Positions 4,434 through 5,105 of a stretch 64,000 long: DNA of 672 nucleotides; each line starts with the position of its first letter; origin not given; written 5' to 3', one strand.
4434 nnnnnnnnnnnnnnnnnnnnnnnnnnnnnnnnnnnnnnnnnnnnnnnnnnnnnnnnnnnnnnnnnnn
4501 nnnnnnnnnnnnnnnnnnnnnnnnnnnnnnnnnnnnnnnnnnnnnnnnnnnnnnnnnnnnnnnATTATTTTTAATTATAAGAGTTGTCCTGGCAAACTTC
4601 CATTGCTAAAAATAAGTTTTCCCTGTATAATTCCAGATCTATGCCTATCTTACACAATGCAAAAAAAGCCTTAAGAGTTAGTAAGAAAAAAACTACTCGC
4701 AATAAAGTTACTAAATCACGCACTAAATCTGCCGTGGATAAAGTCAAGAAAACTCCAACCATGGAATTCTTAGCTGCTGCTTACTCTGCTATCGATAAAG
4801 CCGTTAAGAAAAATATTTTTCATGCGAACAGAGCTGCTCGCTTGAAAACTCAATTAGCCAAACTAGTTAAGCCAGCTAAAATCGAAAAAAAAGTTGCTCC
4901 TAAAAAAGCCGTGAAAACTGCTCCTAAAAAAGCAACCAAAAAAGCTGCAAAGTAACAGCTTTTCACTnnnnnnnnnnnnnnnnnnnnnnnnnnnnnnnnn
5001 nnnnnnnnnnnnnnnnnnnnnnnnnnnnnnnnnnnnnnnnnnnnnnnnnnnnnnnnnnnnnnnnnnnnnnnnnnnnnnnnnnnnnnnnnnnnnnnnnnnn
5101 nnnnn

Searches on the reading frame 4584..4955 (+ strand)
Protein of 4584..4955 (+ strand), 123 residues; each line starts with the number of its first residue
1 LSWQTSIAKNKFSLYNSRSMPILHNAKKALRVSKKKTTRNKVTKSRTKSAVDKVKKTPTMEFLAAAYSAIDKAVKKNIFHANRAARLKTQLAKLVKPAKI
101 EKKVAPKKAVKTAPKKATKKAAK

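Call 18: search_protein_families(library=pfam, proteins=[window:4584-4955:+], max_evalue=0.001)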
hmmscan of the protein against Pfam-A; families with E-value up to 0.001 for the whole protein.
window:4584-4955:+ (123 aa): 1 family
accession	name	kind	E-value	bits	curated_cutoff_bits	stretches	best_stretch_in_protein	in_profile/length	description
PF01649.23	Ribosomal_S20p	-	1.5e-12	48.4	29.5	1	25-96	5-83/83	Ribosomal protein S20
